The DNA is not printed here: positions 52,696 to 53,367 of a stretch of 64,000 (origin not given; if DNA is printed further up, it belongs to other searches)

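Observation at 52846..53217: Orphan 123-aa protein tied to the Rieske/cyt b-HAO clusters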

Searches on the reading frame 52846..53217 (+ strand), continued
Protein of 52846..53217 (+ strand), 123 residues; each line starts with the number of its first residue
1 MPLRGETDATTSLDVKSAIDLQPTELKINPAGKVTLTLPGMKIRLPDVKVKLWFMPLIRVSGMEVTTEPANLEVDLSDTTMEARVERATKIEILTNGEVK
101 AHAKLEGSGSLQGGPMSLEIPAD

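Call 31: list_cluster_members(proteins=[P0026, P0031, P0032, P0034, P0022, P0020, P0021, P0009, P0041, P0011])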
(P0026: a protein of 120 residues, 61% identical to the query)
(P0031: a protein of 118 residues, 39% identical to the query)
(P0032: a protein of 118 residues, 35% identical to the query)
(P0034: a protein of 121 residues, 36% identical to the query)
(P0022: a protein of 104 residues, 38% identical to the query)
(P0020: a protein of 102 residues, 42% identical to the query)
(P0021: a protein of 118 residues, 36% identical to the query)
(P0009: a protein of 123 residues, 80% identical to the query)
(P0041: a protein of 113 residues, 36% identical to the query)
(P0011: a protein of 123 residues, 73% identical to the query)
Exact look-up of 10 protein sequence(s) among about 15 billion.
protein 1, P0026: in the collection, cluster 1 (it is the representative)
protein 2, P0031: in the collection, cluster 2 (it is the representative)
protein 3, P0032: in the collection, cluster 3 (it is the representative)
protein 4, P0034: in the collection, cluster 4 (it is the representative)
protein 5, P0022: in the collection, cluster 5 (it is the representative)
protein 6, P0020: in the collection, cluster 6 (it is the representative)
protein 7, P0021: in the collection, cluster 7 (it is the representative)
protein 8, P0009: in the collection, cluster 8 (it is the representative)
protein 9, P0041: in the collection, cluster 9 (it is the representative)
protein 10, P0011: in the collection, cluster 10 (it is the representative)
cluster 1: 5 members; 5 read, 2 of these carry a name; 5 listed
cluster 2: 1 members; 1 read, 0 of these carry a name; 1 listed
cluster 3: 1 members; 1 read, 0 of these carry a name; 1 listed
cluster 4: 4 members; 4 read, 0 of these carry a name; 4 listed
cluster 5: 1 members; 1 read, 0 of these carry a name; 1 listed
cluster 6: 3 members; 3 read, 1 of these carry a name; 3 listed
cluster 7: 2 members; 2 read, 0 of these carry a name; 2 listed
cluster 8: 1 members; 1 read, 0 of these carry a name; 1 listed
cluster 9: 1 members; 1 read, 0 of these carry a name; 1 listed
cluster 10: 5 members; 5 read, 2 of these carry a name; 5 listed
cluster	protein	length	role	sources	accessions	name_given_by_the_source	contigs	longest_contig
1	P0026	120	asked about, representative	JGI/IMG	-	hypothetical protein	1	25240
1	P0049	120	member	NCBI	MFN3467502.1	MAG: hypothetical protein ACK4WF_07355 [Candidatus Brocadiales bacterium]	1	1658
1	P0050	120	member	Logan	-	-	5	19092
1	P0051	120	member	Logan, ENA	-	-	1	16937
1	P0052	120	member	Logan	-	-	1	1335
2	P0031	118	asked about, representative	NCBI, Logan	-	-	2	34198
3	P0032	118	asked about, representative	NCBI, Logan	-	-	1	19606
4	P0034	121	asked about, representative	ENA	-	-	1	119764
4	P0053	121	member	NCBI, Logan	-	-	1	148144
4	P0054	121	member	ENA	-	-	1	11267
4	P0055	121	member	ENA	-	-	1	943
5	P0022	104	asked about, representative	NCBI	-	-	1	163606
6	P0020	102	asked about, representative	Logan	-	-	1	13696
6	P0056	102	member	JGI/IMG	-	hypothetical protein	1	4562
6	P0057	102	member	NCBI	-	-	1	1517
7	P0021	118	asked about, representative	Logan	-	-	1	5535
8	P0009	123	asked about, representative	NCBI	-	-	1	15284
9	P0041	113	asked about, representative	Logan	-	-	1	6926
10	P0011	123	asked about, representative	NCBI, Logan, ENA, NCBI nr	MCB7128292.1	MAG: hypothetical protein J3T61_01990 [Candidatus Brocadiales bacterium] | hypothetical protein [Candidatus Bathyanammoxibius sp.]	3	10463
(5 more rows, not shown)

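Call 32: find_related_loci(query=A2, collection=genome_contigs, flank=10000)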
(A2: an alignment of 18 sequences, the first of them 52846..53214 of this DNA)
Query A2 (123 aa) in genome_contigs; peptide patterns used: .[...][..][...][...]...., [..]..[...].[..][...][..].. (x = any residue, [..] = any of these).
88 stretches matched a pattern; 9 encode a relative of the query (tblastn E <= 1e-3); 9 distinct loci.
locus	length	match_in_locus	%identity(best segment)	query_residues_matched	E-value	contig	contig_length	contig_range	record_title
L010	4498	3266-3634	89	1-123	9e-73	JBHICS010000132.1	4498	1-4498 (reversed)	MAG: Candidatus Brocadiales bacterium isolate Bea_3_bin.8 NODE_8256_length_4498_cov_3.829169, whole genome shotgun seque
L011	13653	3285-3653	84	1-123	2e-69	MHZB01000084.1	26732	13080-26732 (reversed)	MAG: Planctomycetes bacterium RIFCSPLOWO2_12_FULL_50_35 rifcsplowo2_12_scaffold_5384, whole genome shotgun sequence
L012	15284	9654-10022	80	1-123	4e-67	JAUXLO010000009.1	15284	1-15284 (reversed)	MAG: Planctomycetota bacterium isolate CSMAG_3136 CSMAG_3136_k141_273676_length_15284_cov_9.0000, whole genome shotgun s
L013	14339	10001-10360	76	1-120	6e-61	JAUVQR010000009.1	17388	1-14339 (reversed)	MAG: Planctomycetota bacterium isolate CSMAG_693 CSMAG_693_k127_8639198_length_17388_cov_40.5861, whole genome shotgun s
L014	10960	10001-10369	72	1-123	2e-60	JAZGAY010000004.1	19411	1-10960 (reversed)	MAG: Candidatus Brocadiales bacterium isolate SCS1bin.38 SCS1bin.38_4, whole genome shotgun sequence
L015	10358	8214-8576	62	1-121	1e-54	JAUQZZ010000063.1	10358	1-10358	MAG: Candidatus Brocadiales bacterium isolate Bin_313 NODE_69_length_10358_cov_8.573134, whole genome shotgun sequence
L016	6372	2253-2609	58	1-119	2e-49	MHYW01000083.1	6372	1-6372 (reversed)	MAG: Planctomycetes bacterium RIFCSPHIGHO2_12_FULL_52_36 rifcsphigho2_12_scaffold_33666, whole genome shotgun sequence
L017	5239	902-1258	52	1-119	5e-45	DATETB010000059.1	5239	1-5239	MAG TPA_asm: Candidatus Brocadiales bacterium isolate SMAG_U8304 k141_1169008, whole genome shotgun sequence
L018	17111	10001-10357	54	1-119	8e-45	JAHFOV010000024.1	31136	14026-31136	MAG: Planctomycetota bacterium isolate nzgw511 NODE_725_length_31137_cov_4.603850, whole genome shotgun sequence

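Call 35: find_homologous_proteins(query=A4, max_evalue=0.1)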
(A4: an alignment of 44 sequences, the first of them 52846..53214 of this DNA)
Query A4 (44 sequences) (123 aa, profile of the alignment): 28 proteins with E <= 0.1 among 866 candidates.
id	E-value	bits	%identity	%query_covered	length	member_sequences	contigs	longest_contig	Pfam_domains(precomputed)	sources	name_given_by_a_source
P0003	2.9e-49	184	86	100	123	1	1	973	-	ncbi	-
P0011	5.0e-49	183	73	100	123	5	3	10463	-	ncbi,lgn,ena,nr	ncbi:MAG: hypothetical protein J3T61_01990 [Candidatus Brocadiales bacterium]|nr:hypothetical protei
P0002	8.1e-49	182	89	100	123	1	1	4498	-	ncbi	ncbi:MAG: hypothetical protein ACE5KK_04705 [Candidatus Brocadiales bacterium]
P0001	1.0e-48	182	100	100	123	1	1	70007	-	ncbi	ncbi:MAG: hypothetical protein ACE5IC_00840 [Candidatus Brocadiales bacterium]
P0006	4.1e-48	180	84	100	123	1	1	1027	-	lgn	-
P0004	5.3e-48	180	83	100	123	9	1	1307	-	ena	-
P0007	8.8e-48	179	80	100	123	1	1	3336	-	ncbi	-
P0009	1.9e-47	178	80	100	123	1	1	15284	-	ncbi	-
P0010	9.9e-47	176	80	100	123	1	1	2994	-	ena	-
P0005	1.3e-46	175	83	100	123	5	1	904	-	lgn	-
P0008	2.8e-46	174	81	100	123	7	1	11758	-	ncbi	-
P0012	6.8e-46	173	77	98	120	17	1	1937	-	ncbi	-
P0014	1.8e-45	172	72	100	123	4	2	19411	-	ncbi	ncbi:MAG: hypothetical protein V3V45_00115 [Candidatus Brocadiales bacterium]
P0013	3.4e-45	171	72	100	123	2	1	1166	-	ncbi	-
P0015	3.7e-44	167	63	98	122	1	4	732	-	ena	-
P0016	2.6e-43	165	65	97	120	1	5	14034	-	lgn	-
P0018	2.2e-37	146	45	98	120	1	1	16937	-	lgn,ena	-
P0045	3.3e-37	145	32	69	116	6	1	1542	-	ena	-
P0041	9.1e-37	143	36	66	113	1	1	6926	-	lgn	-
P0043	1.5e-36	143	28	69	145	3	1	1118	-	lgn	-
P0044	3.8e-36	141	33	70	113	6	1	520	-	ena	-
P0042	4.2e-36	141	31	69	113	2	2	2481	-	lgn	-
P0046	3.7e-35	138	29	69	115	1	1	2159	-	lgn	-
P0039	1.3e-34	137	36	50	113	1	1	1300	-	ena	-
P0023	1.2e-28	117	34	50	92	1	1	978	-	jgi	jgi:hypothetical protein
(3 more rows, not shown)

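Call 37: search_solved_structures(query=A4, max_evalue=10)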
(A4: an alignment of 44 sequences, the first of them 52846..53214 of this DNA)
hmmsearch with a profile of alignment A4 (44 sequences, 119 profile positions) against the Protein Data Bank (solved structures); distinct sequences matched with E-value up to 10: 0.

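Call 42: predict_structure(alignment_id=A4)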
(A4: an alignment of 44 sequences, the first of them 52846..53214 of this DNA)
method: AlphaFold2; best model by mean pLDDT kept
length: 123 residues; sequences in the alignment: 44
mean_pLDDT: 42.4   pTM: 0.18
mean pLDDT of the five models: 42.4, 39.6, 35.3, 31.8, 31.2
residues with pLDDT >= 90: 0; 70-90: 2; 50-70: 27; < 50: 94
segments of 3 or more residues with pLDDT < 50: 1-36, 69-75, 77-123
pLDDT, mean of each block of 10 residues (from residue 1): 40 34 40 47 55 64 51 44 31 32 37 39 33
secondary structure, 60 per line:
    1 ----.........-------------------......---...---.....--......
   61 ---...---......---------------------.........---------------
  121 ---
elements in order: E5-13 E33-38 E42-44 E48-52 E55-60 E64-66 E70-75 E97-105

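Call 43: find_encoding_contigs(protein=P0041, flank=7000, max_places=1)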
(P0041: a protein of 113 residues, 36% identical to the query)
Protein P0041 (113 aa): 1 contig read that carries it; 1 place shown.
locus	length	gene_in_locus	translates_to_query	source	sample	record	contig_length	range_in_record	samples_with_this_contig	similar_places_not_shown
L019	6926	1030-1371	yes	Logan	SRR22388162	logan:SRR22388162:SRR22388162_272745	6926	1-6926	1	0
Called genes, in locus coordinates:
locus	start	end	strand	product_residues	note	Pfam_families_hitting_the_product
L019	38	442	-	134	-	PF13490:zf-HC2 (faint)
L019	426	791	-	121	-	PF00543:P-II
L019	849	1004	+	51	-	-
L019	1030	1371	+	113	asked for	-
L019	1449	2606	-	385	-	PF04055:Radical_SAM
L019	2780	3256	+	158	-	-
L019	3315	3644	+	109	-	-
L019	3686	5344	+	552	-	-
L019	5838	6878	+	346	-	PF00394:Cu-oxidase (faint), PF07732:Cu-oxidase_3, PF07731:Cu-oxidase_2 (faint)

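Call 44: find_encoding_contigs(protein=P0020, flank=10000, max_places=1)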
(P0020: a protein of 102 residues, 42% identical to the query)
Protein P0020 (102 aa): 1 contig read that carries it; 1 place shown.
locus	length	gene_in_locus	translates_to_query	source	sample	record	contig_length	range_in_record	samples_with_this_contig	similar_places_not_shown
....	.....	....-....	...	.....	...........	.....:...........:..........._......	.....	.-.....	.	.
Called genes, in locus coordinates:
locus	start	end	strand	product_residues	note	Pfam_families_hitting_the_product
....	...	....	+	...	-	-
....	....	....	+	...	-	-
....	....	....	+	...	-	-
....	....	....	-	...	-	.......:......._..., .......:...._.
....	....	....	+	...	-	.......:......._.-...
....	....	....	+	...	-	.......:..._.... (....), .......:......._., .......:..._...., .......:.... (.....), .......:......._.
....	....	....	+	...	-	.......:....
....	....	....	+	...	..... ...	-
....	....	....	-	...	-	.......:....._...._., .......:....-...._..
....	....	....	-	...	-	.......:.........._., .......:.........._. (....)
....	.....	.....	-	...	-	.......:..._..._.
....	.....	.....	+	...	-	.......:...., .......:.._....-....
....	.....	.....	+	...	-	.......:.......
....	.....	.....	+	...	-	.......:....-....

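Call 45: find_encoding_contigs(protein=P0032, flank=10000, max_places=1)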
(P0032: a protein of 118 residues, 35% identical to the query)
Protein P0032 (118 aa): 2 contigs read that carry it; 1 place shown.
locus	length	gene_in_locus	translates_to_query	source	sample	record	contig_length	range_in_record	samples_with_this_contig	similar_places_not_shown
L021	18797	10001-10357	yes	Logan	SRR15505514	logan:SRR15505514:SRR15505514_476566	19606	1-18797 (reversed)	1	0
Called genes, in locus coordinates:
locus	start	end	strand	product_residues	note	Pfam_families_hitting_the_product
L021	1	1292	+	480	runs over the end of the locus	PF02113:Peptidase_S13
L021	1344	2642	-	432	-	PF03721:UDPG_MGDP_dh_N, PF00984:UDPG_MGDP_dh, PF03720:UDPG_MGDP_dh_C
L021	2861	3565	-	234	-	PF00230:MIP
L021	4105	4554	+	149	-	-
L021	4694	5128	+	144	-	PF07963:N_methyl, PF08334:T2SSG, PF22434:PilW_C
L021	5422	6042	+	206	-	PF01725:Ham1p_like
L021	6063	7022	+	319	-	PF00480:ROK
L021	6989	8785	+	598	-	PF00009:GTP_EFTU, PF03144:GTP_EFTU_D2, PF00679:EFG_C, PF06421:LepA_C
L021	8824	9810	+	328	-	PF13624:SurA_N_3, PF09312:SurA_N (weak), PF13145:Rotamase_2, PF13616:Rotamase_3, PF00639:Rotamase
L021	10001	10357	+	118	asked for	-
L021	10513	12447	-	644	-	PF04879:Molybdop_Fe4S4, PF00384:Molybdopterin, PF01568:Molydop_binding (weak)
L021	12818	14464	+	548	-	-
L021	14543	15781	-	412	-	PF00909:Ammonium_transp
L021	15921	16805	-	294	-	PF02195:ParB_N, PF17762:HTH_ParB, PF23552:ParB_C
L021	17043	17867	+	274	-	-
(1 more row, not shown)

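Call 56: search_protein_families(library=pfam, alignment_id=A4, max_evalue=10)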
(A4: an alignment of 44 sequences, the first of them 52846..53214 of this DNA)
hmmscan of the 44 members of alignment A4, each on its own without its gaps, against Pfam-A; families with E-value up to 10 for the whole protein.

A. member 1, window:52846-53214:+ (123 aa): 1 family
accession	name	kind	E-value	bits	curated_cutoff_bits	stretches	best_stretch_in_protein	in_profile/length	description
PF14549.12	P22_Cro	-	0.16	12.2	30.2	1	86-102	36-52/60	DNA-binding transcriptional regulator Cro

B. families by the number of members that match (of 44 scanned): 13 families
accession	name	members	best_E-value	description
PF11741.13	AMIN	9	0.0056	AMIN domain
PF14884.11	EFF-AFF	4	0.12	Type I membrane glycoproteins cell-cell fusogen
PF14549.12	P22_Cro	2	0.16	DNA-binding transcriptional regulator Cro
PF11209.13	LmeA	1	0.00078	LmeA-like phospholipid-binding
PF25003.1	DUF7781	1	0.056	Domain of unknown function (DUF7781)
PF17936.7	Big_6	1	0.057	Bacterial Ig domain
PF10803.13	GerPB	1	0.16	Spore germination GerPB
PF04519.19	Bactofilin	1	0.17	Polymer-forming cytoskeletal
PF21568.3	AIMA-like_N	1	0.17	1,3-alpha-isomaltosidase-like, N-terminal domain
PF16075.10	DUF4815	1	0.17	Domain of unknown function (DUF4815)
PF20297.4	MSSS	1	0.18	MutS2 and Smr-associated SH3 domain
PF23491.1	bPH_8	1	0.19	SunI-like bacterial PH domain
PF14190.11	DUF4313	1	0.26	Domain of unknown function (DUF4313)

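Call 58: search_protein_families(library=pfam, proteins=[P0041, P0042, P0043, P0044, P0045, P0046, P0039, P0047, P0023, P0040], max_evalue=1)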
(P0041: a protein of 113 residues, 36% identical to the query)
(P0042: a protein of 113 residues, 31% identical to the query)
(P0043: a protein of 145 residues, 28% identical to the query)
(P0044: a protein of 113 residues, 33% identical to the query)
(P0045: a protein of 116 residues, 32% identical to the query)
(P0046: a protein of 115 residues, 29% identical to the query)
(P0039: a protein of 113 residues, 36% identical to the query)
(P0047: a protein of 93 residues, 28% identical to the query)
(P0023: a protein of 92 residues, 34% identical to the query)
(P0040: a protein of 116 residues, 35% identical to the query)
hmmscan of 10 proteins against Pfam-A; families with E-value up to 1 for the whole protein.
P0041 (113 aa): 0 families

P0042 (113 aa): 0 families

P0043 (145 aa): 0 families

P0044 (113 aa): 0 families

P0045 (116 aa): 0 families

P0046 (115 aa): 1 family
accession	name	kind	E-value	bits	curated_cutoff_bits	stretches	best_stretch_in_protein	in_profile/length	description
PF16075.10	DUF4815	-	0.17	10.6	30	1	61-114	6-59/570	Domain of unknown function (DUF4815)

P0039 (113 aa): 0 families

P0047 (93 aa): 0 families

P0023 (92 aa): 0 families

P0040 (116 aa): 2 families
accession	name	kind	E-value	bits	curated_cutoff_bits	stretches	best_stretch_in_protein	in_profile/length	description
PF25003.1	DUF7781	-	0.056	13.4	25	1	30-97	25-90/173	Domain of unknown function (DUF7781)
PF21568.3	AIMA-like_N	-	0.17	12.9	27.8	1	2-33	15-46/104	1,3-alpha-isomaltosidase-like, N-terminal domain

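Call 59: search_protein_families(library=pfam, proteins=[P0018, P0028, P0029, P0022, P0020, P0030, P0033, P0034, P0037, P0038], max_evalue=1)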
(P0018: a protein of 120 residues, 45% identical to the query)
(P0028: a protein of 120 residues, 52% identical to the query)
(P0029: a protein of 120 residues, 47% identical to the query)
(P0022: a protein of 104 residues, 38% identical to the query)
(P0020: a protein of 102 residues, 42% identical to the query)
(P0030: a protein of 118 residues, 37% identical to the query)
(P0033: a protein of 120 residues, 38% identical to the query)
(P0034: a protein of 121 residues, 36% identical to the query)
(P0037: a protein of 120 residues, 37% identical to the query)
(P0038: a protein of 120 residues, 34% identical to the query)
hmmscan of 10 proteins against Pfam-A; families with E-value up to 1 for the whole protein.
P0018 (120 aa): 0 families

P0028 (120 aa): 1 family
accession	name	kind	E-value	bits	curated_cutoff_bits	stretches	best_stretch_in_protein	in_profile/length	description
PF11741.13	AMIN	-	0.19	12.3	20.5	0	7-46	7-46/101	AMIN domain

P0029 (120 aa): 1 family
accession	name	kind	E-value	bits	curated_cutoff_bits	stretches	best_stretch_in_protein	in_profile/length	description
PF20297.4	MSSS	-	0.18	11.9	26.8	0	5-16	11-22/42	MutS2 and Smr-associated SH3 domain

P0022 (104 aa): 1 family
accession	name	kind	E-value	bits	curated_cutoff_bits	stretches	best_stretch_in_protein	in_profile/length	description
PF14549.12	P22_Cro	-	0.19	12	30.2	1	85-102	35-52/60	DNA-binding transcriptional regulator Cro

P0020 (102 aa): 0 families

P0030 (118 aa): 2 families
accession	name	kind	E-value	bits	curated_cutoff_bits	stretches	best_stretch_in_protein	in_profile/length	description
PF11741.13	AMIN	-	0.02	15.4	20.5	1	4-45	5-45/101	AMIN domain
PF04519.19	Bactofilin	-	0.17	12.6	27.9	0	78-113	40-77/98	Polymer-forming cytoskeletal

P0033 (120 aa): 1 family
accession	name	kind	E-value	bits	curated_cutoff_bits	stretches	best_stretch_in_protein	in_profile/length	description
PF11741.13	AMIN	-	0.041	14.4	20.5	1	4-46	5-46/101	AMIN domain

P0034 (121 aa): 0 families

P0037 (120 aa): 1 family
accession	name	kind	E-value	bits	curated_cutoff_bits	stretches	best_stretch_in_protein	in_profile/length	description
PF11741.13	AMIN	-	0.092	13.3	20.5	1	4-44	5-44/101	AMIN domain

P0038 (120 aa): 1 family
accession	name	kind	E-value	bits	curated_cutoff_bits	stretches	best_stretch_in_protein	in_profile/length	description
PF11741.13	AMIN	-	0.051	14.1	20.5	1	4-44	5-44/101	AMIN domain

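Call 60: search_protein_families(library=pfam, proteins=[P0026, P0027, P0031, P0032, P0035, P0036, P0024, P0015, P0016, P0012], max_evalue=1)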
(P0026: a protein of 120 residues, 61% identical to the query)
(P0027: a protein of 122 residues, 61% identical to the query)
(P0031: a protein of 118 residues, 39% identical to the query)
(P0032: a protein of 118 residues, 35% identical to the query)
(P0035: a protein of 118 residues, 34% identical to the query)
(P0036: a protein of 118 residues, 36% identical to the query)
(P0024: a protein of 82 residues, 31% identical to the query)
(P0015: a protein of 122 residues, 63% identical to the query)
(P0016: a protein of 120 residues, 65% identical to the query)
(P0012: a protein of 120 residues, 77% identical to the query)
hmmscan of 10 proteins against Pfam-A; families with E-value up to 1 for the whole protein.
P0026 (120 aa): 0 families

P0027 (122 aa): 1 family
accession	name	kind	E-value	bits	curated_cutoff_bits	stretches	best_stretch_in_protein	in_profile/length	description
PF14190.11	DUF4313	-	0.26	11.6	27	1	17-43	13-39/104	Domain of unknown function (DUF4313)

P0031 (118 aa): 0 families

P0032 (118 aa): 1 family
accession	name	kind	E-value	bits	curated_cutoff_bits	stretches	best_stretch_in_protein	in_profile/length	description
PF11741.13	AMIN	-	0.0056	17.2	20.5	1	4-46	5-46/101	AMIN domain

P0035 (118 aa): 1 family
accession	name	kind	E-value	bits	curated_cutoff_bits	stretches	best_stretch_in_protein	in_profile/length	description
PF11741.13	AMIN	-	0.064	13.8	20.5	1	4-45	5-45/101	AMIN domain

P0036 (118 aa): 1 family
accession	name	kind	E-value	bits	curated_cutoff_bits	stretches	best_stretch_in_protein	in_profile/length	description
PF11741.13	AMIN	-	0.095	13.2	20.5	1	7-46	7-46/101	AMIN domain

P0024 (82 aa): 1 family
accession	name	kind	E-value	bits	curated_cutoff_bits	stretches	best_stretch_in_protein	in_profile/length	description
PF23491.1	bPH_8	-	0.19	11.9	27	0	16-40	3-28/82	SunI-like bacterial PH domain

P0015 (122 aa): 1 family
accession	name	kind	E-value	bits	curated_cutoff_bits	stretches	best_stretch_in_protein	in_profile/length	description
PF10803.13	GerPB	-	0.16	12.5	30.5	1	95-113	29-47/52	Spore germination GerPB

P0016 (120 aa): 0 families

P0012 (120 aa): 0 families

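Call 61: search_protein_families(library=pfam, proteins=[P0003, P0004, P0005, P0007, P0008, P0009, P0010, P0011, P0013, P0014], max_evalue=1)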
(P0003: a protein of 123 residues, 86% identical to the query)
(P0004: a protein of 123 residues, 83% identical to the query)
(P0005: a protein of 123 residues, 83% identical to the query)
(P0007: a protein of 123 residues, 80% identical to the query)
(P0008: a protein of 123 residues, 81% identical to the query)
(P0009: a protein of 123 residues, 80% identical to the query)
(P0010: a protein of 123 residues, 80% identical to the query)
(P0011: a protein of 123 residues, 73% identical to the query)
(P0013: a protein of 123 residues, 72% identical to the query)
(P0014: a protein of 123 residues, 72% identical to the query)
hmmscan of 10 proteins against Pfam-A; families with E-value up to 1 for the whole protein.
P0003 (123 aa): 1 family
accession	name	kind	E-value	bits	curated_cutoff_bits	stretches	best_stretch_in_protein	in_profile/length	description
PF14884.11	EFF-AFF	-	0.12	11.4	25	1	26-106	109-187/467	Type I membrane glycoproteins cell-cell fusogen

P0004 (123 aa): 0 families

P0005 (123 aa): 0 families

P0007 (123 aa): 2 families
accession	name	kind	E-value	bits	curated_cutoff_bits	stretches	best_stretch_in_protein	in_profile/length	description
PF17936.7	Big_6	-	0.057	14.1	27.6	0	3-39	17-53/83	Bacterial Ig domain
PF14884.11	EFF-AFF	-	0.26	10.3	25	1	26-106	109-187/467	Type I membrane glycoproteins cell-cell fusogen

P0008 (123 aa): 0 families

P0009 (123 aa): 1 family
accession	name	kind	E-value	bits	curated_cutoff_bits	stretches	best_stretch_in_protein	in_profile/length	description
PF14884.11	EFF-AFF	-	0.24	10.4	25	1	26-106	109-187/467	Type I membrane glycoproteins cell-cell fusogen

P0010 (123 aa): 0 families

P0011 (123 aa): 0 families

P0013 (123 aa): 0 families

P0014 (123 aa): 1 family
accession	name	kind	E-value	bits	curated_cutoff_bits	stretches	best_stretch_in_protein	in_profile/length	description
PF11209.13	LmeA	-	0.00078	20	27.3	1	19-107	49-131/217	LmeA-like phospholipid-binding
